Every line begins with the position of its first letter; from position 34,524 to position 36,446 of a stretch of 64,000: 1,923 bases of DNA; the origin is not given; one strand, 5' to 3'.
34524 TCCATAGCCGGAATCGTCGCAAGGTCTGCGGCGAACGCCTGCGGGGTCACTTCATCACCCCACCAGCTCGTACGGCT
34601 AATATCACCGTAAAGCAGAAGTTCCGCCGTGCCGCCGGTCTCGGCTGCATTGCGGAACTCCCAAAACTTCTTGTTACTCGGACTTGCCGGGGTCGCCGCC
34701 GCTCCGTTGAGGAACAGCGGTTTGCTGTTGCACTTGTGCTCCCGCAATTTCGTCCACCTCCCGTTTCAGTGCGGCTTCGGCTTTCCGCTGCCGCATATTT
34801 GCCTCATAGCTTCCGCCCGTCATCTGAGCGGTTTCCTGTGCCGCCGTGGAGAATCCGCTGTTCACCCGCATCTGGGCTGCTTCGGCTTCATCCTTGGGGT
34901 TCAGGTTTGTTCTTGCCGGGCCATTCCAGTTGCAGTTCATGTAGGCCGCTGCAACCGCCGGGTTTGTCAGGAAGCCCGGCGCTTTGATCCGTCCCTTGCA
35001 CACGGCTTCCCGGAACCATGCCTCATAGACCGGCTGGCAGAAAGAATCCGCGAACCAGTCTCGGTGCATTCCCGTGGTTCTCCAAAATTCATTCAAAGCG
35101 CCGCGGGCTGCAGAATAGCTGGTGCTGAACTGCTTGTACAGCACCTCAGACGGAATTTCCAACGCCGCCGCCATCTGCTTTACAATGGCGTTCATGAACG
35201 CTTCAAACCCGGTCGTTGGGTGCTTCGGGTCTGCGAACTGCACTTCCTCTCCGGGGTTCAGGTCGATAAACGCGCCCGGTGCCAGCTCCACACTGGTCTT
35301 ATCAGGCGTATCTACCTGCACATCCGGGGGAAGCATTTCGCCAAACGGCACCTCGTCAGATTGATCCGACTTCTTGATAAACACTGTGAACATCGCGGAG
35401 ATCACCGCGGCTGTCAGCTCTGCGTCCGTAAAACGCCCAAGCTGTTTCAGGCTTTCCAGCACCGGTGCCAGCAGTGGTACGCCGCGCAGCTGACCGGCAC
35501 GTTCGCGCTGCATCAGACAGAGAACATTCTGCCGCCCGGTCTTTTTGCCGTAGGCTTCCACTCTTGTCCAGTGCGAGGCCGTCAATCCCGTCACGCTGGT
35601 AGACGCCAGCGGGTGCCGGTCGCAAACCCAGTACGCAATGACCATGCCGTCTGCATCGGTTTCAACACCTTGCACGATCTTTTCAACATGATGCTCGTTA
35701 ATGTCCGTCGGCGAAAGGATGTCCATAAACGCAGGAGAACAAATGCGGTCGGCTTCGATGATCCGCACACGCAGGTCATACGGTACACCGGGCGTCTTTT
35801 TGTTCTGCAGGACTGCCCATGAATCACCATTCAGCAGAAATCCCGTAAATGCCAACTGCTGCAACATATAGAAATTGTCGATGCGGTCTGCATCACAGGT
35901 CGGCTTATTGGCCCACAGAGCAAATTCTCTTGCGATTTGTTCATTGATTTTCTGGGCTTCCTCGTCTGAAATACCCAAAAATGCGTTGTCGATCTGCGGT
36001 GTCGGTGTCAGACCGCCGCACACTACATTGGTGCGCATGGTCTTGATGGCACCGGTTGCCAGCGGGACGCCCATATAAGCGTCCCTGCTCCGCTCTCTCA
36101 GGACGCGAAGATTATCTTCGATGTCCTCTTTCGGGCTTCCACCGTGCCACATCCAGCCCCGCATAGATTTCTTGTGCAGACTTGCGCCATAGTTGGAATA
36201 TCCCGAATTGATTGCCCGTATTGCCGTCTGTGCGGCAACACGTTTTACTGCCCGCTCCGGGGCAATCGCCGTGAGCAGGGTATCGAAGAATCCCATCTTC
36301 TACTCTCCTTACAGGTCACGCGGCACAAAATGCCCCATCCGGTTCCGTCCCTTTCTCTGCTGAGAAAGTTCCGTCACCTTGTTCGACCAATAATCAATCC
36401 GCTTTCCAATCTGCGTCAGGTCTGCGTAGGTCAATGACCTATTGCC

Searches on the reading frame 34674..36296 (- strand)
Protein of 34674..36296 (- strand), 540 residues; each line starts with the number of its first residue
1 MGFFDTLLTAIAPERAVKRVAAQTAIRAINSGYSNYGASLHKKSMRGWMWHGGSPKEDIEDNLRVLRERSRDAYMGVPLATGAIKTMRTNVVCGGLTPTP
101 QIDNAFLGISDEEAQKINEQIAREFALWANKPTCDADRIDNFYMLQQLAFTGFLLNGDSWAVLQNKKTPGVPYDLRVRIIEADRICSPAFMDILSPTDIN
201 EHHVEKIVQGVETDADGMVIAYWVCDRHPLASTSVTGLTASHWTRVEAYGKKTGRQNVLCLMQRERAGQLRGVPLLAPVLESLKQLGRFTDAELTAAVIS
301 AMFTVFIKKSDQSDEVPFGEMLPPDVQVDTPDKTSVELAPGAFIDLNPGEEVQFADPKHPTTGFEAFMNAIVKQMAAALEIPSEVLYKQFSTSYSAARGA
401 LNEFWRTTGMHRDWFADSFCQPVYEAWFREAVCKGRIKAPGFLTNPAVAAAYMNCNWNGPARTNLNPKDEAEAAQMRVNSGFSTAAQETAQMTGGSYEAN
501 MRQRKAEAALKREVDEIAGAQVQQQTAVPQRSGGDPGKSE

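Call 71: search_protein_families(library=pfam, max_evalue=0.001, proteins=[window:34674-36296:-])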
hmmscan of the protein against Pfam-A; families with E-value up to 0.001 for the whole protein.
window:34674-36296:- (540 aa): 1 family
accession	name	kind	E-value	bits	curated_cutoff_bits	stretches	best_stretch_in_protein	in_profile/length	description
PF05136.18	Phage_portal_2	-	5.4e-108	361.7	32.9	1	42-411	2-353/354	Phage portal protein, lambda family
